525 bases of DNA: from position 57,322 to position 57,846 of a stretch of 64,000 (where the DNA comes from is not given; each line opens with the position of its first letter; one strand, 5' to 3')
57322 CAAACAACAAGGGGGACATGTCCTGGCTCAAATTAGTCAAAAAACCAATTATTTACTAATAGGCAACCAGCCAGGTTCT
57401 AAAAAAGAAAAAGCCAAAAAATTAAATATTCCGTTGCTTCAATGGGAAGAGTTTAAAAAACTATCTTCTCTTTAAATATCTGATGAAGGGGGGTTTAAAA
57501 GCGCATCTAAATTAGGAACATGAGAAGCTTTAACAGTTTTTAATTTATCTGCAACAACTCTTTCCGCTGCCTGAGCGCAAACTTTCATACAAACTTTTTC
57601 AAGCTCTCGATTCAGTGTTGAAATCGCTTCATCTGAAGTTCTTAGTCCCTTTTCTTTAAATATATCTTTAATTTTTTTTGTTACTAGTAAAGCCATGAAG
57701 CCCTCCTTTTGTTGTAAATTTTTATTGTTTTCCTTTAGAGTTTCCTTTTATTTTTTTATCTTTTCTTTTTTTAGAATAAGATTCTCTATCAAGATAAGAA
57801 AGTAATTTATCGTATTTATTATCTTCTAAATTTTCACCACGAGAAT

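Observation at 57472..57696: Candidate bacterial histone-fold chromatin protein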

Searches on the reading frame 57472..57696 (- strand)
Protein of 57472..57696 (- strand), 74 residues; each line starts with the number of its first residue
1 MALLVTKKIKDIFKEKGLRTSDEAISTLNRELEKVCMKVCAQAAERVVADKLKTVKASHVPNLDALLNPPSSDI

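Call 3: search_protein_families(library=pfam, proteins=[window:57472-57696:-], max_evalue=10)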
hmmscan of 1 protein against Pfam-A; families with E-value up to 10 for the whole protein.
window:57472-57696:- (74 aa): 4 families
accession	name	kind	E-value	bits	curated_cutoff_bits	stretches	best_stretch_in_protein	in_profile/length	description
PF00808.29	CBFD_NFYB_HMF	-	4.1e-05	24.2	21.4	1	8-60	7-61/65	Histone-like transcription factor (CBF/NF-Y) and archaeal histone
PF16673.10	TRAF_BIRC3_bd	-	0.011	15.9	30.5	1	15-41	10-36/64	TNF receptor-associated factor BIRC3 binding domain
PF20036.5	Gp13-like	-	0.02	14.6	26.4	1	6-61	77-132/313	Major capsid protein 13-like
PF22667.2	Lon_lid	-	0.18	11.9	27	1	28-46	33-51/57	Lon protease AAA+ ATPase lid domain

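Call 4: search_protein_families(library=ncbifam, proteins=[window:57472-57696:-], max_evalue=10)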
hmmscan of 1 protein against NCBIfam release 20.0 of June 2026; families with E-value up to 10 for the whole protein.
window:57472-57696:- (74 aa): 1 family
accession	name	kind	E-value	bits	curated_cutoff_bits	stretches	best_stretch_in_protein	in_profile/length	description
NF043032.1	archaea_histone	superfamily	0.00011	22.6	50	1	8-58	4-55/60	histone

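Call 5: search_solved_structures(query=window:57475-57696:-, max_evalue=10, show_alignments=5)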
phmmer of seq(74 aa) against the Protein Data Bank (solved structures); distinct sequences matched with E-value up to 10: 8.
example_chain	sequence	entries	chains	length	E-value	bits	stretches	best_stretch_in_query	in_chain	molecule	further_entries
8fvx_A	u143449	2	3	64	1.1e-05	28.7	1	3-58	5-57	CBFD_NFYB_HMF domain-containing protein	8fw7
8cmp_A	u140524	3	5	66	1.2e-05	28.6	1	3-58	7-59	CBFD_NFYB_HMF domain-containing protein | Transcription factor CBF/NF-Y/archaeal histone domain-containing protein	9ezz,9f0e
6tgz_F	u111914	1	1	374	0.033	17.7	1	12-54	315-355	55 kDa immediate-early protein 1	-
9qt0_A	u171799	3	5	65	0.039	17.5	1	3-55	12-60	DUF1931 domain-containing protein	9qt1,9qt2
3m0a_A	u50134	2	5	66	0.29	14.8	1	15-61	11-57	TNF receptor-associated factor 2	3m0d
3m06_A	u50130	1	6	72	0.36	14.5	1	15-61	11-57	TNF receptor-associated factor 2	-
8uc6_C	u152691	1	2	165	0.8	13.4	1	14-70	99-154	Calpain-7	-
4zi6_A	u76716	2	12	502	1.3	12.7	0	22-56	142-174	Cytosol aminopeptidase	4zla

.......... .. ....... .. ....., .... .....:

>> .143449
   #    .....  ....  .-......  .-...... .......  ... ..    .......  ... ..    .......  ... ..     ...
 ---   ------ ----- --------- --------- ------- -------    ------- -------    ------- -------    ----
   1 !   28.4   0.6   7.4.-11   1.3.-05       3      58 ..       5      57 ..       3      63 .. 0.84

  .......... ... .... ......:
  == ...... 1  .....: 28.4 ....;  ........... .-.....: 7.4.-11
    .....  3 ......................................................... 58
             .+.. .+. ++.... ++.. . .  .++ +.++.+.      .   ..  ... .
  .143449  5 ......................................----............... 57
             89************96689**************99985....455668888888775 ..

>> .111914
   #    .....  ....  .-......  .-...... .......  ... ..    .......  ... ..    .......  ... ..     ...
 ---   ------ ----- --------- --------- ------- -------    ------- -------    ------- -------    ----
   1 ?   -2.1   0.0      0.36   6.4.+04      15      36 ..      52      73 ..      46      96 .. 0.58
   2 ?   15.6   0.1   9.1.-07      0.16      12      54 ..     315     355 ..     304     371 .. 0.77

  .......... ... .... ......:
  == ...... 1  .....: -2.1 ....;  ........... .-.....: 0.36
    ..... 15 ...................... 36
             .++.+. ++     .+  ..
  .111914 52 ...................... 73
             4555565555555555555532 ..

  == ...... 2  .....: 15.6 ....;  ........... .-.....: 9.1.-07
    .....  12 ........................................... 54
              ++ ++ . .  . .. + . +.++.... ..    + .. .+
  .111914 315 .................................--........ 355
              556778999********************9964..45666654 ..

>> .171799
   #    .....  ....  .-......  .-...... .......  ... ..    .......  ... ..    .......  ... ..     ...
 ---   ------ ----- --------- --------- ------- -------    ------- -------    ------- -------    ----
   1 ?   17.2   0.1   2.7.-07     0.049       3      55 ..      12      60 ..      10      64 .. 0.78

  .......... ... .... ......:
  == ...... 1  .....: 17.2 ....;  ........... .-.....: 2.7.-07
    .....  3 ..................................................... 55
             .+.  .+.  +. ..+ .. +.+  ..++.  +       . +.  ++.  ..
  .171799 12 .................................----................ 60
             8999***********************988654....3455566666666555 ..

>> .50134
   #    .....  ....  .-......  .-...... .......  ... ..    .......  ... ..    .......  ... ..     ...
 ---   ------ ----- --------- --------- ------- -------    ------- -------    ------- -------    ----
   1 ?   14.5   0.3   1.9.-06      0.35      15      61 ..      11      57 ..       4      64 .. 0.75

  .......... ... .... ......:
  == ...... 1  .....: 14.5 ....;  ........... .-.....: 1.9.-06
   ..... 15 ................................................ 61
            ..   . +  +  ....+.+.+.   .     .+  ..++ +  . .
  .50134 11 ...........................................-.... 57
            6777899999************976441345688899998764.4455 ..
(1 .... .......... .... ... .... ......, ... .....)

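Call 6: find_homologous_proteins(query=window:57475-57696:-, max_evalue=0.001)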
Query seq(74 aa) (74 aa): 8 proteins with E <= 0.001 among 9 candidates.
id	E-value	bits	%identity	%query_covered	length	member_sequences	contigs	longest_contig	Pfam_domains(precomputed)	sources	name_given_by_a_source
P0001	5.8e-39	148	100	100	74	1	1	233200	-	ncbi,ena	ncbi:MAG: histone-like protein [Bdellovibrionales bacterium]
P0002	1.7e-28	115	77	99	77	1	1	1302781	-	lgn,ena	-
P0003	5.0e-28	113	76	97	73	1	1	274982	-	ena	-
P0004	1.2e-27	112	75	99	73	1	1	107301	-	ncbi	-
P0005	1.8e-27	112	72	97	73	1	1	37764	-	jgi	-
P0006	1.2e-24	103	67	99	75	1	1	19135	-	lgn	-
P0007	1.5e-23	99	66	96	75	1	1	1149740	-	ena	-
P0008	4.8e-17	79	61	96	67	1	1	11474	-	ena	-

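Call 9: list_cluster_members(proteins=[P0001])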
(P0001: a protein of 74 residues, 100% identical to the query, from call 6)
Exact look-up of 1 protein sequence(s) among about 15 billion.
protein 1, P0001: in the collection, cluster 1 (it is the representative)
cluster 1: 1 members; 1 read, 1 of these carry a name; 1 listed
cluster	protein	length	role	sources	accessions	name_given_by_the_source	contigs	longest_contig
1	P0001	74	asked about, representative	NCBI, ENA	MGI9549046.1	MAG: histone-like protein [Bdellovibrionales bacterium]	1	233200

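Call 10: find_homologous_proteins(query=A1, max_evalue=0.001)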
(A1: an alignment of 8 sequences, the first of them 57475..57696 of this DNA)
Query A1 (8 sequences) (74 aa, profile of the alignment): 93 proteins with E <= 0.001 among 578 candidates.
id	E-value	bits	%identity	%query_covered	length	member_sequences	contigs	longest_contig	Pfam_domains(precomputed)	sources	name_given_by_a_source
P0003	2.2e-39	151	76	97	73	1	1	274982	-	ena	-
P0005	2.5e-39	151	72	97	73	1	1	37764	-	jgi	-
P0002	6.1e-39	149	77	99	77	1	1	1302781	-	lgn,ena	-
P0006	9.4e-39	149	67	99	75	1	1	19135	-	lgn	-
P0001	1.2e-38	149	100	100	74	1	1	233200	-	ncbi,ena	ncbi:MAG: histone-like protein [Bdellovibrionales bacterium]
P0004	3.4e-38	147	75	99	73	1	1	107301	-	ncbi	-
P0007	1.9e-35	138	66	96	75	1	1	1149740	-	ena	-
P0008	4.0e-29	118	61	96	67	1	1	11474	-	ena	-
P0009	1.7e-27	113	61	96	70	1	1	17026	-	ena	-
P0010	3.6e-27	112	61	96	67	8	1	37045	-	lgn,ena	-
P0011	4.4e-27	111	62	89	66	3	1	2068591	-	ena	-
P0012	5.0e-27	111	65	92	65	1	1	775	-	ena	-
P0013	5.5e-27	111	60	91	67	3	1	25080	-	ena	-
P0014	1.3e-26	110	56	96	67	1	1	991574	-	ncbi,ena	-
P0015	1.7e-26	110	59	92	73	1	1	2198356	-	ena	-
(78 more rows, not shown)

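Call 20: search_protein_representatives(alignment_id=A1)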
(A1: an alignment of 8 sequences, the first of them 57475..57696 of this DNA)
Query: 8 sequences, 74 profile positions. Proteins with E-value up to 0.001 (for the whole library): 30; up to 1e-10: 8; up to 1e-30: 0. The best 30 are listed.
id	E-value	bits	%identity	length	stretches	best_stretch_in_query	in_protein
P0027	1.1e-25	105.3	-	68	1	1-71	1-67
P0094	4.8e-16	74.5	-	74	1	2-69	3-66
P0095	1.4e-15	73.0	-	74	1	3-71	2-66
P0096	1.7e-15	72.7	-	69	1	3-71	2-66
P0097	3.1e-14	68.7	-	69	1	3-71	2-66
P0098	4.5e-14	68.2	-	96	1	1-70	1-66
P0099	6.7e-14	67.6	-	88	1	3-71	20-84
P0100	5.8e-11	58.2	-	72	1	1-72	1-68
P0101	1.5e-10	56.9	-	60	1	3-60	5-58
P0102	1.7e-10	56.7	-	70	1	1-71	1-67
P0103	9.3e-10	54.3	-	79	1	3-71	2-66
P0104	3.6e-08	49.3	-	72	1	3-60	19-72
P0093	3.6e-08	49.2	-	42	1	18-58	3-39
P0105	9.9e-07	44.6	-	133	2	3-62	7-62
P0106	2.1e-06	43.6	-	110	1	3-60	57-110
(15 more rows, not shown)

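Call 22: predict_structure(alignment_id=A2)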
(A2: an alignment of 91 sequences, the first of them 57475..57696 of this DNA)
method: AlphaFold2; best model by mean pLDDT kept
length: 74 residues; sequences in the alignment: 91
mean_pLDDT: 86.6   pTM: 0.62
mean pLDDT of the five models: 86.6, 84.1, 83.7, 82.6, 80.9
residues with pLDDT >= 90: 47; 70-90: 19; 50-70: 7; < 50: 1
segments of 3 or more residues with pLDDT < 50: none
pLDDT, mean of each block of 10 residues (from residue 1): 84 94 91 91 94 93 74 51
secondary structure, 60 per line:
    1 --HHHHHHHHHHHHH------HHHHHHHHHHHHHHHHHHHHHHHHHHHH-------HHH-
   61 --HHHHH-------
elements in order: H3-15 H22-49 H63-67

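Call 26: find_related_loci(query=A2, collection=genome_contigs, flank=10000)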
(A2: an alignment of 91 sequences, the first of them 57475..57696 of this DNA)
Query A2 (74 aa) in genome_contigs; peptide patterns used: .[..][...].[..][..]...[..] (x = any residue, [..] = any of these).
550 stretches matched a pattern; 19 encode a relative of the query (tblastn E <= 1e-3); 19 distinct loci.
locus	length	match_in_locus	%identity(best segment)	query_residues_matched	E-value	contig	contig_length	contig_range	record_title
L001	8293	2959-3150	63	1-68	3e-24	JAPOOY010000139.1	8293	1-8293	MAG: Bdellovibrionales bacterium isolate APA_bin_46 c_000000252196, whole genome shotgun sequence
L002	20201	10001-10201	61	1-71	8e-24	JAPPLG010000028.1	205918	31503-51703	MAG: Bdellovibrionales bacterium isolate RHO3_bin_17 NODE_118_length_205918_cov_35.160573, whole genome shotgun sequence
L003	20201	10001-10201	61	1-71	2e-23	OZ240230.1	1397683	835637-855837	MAG: Bdellovibrionales bacterium isolate 6d663a9e-0918-430b-aa06-578e47c45a83 genome assembly, chromosome: 1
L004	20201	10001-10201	56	1-71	2e-22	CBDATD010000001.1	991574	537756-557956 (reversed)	MAG: Bdellovibrionales bacterium isolate 585bcca8-31af-42a4-9075-87e9a9e69cb9 genome assembly, contig: contig_1, whole g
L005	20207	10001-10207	55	1-73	4e-21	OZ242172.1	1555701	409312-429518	MAG: Bdellovibrionales bacterium isolate 4279971f-fc04-4b2c-a4cb-decded2a49d9 genome assembly, chromosome: 1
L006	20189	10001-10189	57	1-67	1e-20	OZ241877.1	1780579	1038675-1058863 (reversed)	MAG: Bdellovibrionales bacterium isolate b9654245-780c-40d9-9544-15e4b778e9f8 genome assembly, chromosome: 1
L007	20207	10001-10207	53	1-73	1e-20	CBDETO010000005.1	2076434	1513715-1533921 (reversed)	MAG: Bdellovibrionales bacterium isolate 3909de7a-6806-4ff3-aa1f-b473fb14ec58 genome assembly, contig: contig_5, whole g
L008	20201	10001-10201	54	1-71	2e-20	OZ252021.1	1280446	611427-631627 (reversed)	MAG: Bdellovibrionales bacterium isolate 6a496bf3-181e-4461-950e-825b0d533db7 genome assembly, chromosome: 1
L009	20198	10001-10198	54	1-70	3e-20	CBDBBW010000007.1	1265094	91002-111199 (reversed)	MAG: Bdellovibrionales bacterium isolate dea61dae-8d83-4a52-8d99-894d0c87a452 genome assembly, contig: contig_7, whole g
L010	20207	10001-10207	52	1-73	6e-20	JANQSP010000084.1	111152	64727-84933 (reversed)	MAG: Bdellovibrionales bacterium isolate IP30a_bin.14 k99_479201, whole genome shotgun sequence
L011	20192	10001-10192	56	1-68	6e-20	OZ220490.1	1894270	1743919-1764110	MAG: Bdellovibrionales bacterium isolate a27d8a8e-867a-4b05-bccb-c0e2e07202d2 genome assembly, chromosome: 1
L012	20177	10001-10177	56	1-63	6e-20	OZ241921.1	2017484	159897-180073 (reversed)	MAG: Bdellovibrionales bacterium isolate 862dbce8-506b-4fb4-becf-eb92c4bae3be genome assembly, chromosome: 1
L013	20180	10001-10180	55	1-64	8e-20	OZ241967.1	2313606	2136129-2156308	MAG: Bdellovibrionales bacterium isolate 18183e43-9e19-4b4c-84d8-5252462bff35 genome assembly, chromosome: 1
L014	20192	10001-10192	56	1-68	1e-19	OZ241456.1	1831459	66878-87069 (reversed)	MAG: Bdellovibrionales bacterium isolate b7f951f6-ad55-4040-9540-f2673886bfab genome assembly, chromosome: 1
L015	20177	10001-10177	59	1-63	1e-19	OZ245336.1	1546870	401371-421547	MAG: Bdellovibrionales bacterium isolate b763dff2-9b9c-4fd6-a4c3-362557c5312a genome assembly, chromosome: 1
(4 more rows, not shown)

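Call 27: fold_search(model_id=the predicted structure, library=pdb)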
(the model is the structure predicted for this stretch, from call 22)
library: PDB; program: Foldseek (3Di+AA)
matches with E <= 10: 1103; with E <= 0.001: 0
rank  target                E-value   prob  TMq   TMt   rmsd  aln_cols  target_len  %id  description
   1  9f0e_A                2.3e-03  1.00  0.54  0.64   3.1        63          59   36  Bacterial histone protein HBb from Bdellovibrio bacteriovorus bound to DNA (released 2024-06-26)
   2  9ezz_A                2.8e-03  1.00  0.54  0.63   3.1        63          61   36  Bacterial histone protein HBb from Bdellovibrio bacteriovorus bound to DNA (released 2024-06-26)
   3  9ezz_B                4.0e-03  1.00  0.53  0.61   3.0        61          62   38  Bacterial histone protein HBb from Bdellovibrio bacteriovorus bound to DNA (released 2024-06-26)
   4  8fvx                  5.0e-03  1.00  0.53  0.60   3.2        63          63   36  Histone from Bdellovibrio bacteriovorus (released 2023-08-30)
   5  8cmp                  6.1e-03  1.00  0.53  0.64   3.1        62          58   37  DNA-binding bacterial histone protein HBB from Bdellovibrio bacteriovorus (released 2024-03-06)
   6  9qt1_A                1.5e-02  1.00  0.50  0.61   3.0        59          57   30  Bacterial histone HLp from Leptospira perolatii bound to DNA (released 2025-12-24)
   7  9qt0_A                1.8e-02  1.00  0.50  0.61   3.0        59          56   30  DNA-binding bacterial histone HLp from Leptospira perolatii (released 2025-12-24)
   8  8jcc_D                2.5e-02  1.00  0.70  0.58   2.7        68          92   20  Human histone H2B variant H2BFWT Cryo-EM structure with 601 DNA sequence (released 2024-05-15)
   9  8jcc_H                3.4e-02  1.00  0.69  0.56   2.6        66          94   21  Human histone H2B variant H2BFWT Cryo-EM structure with 601 DNA sequence (released 2024-05-15)
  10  6hqa_E                5.9e-02  0.99  0.58  0.17   3.1        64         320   22  Molecular structure of promoter-bound yeast TFIID (released 2018-11-21)
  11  8jcd_H                6.3e-02  0.99  0.67  0.55   3.3        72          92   18  Human H2BFWTH100R nucleosome with 601 DNA (released 2024-05-15)
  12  9f2c_B                6.3e-02  0.98  0.49  0.59   3.0        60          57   30  Archaeal histone protein HTkC from Thermococcus kodakarensis (released 2024-10-02)
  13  4wnn_B                7.8e-02  1.00  0.70  0.55   2.8        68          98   18  SPT16-H2A-H2B FACT HISTONE Complex (released 2015-10-21)
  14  9jc6_D                7.8e-02  0.99  0.67  0.54   2.9        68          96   20  Human H2BW2 nucleosome (released 2025-09-03)
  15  4kud_H                8.4e-02  0.99  0.68  0.56   2.5        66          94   18  Crystal structure of N-terminal acetylated Sir3 BAH domain D205N mutant in complex with yeast nucleosome core particle (released 2013-08-07)
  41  3c1b_H                1.7e-01  0.97  0.65  0.53   3.4        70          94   21  The effect of H3 K79 dimethylation and H4 K20 trimethylation on nucleosome and chromatin structure (released 2008-10-07)
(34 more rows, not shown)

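Call 32: find_encoding_contigs(protein=P0001, flank=10000, max_places=2)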
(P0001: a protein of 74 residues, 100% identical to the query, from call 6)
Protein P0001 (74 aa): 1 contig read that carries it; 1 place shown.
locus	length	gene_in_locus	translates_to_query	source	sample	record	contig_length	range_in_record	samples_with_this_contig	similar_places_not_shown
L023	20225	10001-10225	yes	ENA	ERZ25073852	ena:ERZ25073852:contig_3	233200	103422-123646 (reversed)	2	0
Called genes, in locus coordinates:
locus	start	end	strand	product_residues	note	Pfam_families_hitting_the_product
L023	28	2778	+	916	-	PF00912:Transgly, PF00905:Transpeptidase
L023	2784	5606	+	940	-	PF02463:SMC_N (faint), PF03193:RsgA_GTPase (faint), PF13191:AAA_16 (faint), PF13304:AAA_21 (faint), PF13555:AAA_29 (faint), PF20703:nSTAND1 (faint), PF17755:UvrA_DNA-bind, PF00005:ABC_tran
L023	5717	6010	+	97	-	PF00166:Cpn10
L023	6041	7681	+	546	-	PF00118:Cpn60_TCP1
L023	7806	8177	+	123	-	PF00072:Response_reg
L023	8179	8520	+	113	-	-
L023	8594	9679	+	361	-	-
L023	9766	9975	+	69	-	-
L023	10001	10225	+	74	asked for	-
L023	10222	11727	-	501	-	PF01653:DNA_ligase_aden, PF03120:OB_DNA_ligase, PF12826:HHH_2 (faint), PF00533:BRCT, PF12738:PTCB-BRCT (weak)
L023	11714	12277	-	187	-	PF22745:Nlig-Ia, PF01653:DNA_ligase_aden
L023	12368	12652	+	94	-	PF02686:GatC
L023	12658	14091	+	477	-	PF01425:Amidase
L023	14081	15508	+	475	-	PF02934:GatB_N, PF02637:GatB_Yqey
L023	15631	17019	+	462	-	PF01476:LysM (weak)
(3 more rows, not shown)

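Call 36: find_encoding_contigs(protein=P0002, flank=10000, max_places=1)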
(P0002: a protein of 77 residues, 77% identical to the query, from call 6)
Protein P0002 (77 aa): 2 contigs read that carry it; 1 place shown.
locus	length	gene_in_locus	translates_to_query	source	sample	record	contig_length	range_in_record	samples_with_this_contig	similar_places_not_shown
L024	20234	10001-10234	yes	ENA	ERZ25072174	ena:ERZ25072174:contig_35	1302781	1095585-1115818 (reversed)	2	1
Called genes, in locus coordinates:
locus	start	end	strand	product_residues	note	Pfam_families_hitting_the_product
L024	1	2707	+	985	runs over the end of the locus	PF00912:Transgly, PF00905:Transpeptidase (weak)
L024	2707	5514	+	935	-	PF02463:SMC_N (faint), PF03193:RsgA_GTPase (faint), PF13191:AAA_16 (faint), PF13304:AAA_21 (faint), PF13555:AAA_29 (faint), PF17760:UvrA_inter (weak), PF17755:UvrA_DNA-bind, PF00005:ABC_tran (weak), +1 more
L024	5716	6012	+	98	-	PF00166:Cpn10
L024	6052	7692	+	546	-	PF00118:Cpn60_TCP1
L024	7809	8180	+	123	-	PF00072:Response_reg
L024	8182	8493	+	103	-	-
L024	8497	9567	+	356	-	-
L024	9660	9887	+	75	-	-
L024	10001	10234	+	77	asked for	-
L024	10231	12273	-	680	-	PF22745:Nlig-Ia, PF01653:DNA_ligase_aden, PF03120:OB_DNA_ligase, PF12826:HHH_2, PF00533:BRCT, PF12738:PTCB-BRCT (weak)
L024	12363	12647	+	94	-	PF02686:GatC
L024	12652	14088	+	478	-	PF01425:Amidase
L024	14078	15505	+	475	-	PF02934:GatB_N, PF02637:GatB_Yqey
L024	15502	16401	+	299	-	PF02541:Ppx-GppA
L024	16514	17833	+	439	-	-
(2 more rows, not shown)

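Call 37: find_encoding_contigs(protein=P0003, flank=10000, max_places=1)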
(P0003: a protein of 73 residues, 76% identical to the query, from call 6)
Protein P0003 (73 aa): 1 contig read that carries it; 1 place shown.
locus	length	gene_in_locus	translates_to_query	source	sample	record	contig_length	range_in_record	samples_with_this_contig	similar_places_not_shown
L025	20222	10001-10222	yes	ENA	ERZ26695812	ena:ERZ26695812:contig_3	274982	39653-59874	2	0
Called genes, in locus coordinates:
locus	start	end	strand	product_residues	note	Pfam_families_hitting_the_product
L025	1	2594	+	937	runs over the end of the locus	-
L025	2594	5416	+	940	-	PF03193:RsgA_GTPase (faint), PF13191:AAA_16 (faint), PF13304:AAA_21 (faint), PF13555:AAA_29 (faint), PF17760:UvrA_inter, PF17755:UvrA_DNA-bind, PF02463:SMC_N (weak), PF00005:ABC_tran (weak), +1 more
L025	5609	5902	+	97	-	PF00166:Cpn10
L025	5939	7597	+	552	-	-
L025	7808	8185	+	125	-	PF00072:Response_reg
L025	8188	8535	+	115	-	-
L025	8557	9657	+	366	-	-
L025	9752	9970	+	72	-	-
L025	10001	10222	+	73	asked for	-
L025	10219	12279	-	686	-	PF22745:Nlig-Ia, PF01653:DNA_ligase_aden, PF03120:OB_DNA_ligase, PF12826:HHH_2 (faint), PF00533:BRCT, PF12738:PTCB-BRCT (weak)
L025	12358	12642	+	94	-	PF02686:GatC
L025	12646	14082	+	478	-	PF01425:Amidase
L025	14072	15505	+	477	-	PF02934:GatB_N, PF02637:GatB_Yqey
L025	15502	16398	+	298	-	PF02541:Ppx-GppA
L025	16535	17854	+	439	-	-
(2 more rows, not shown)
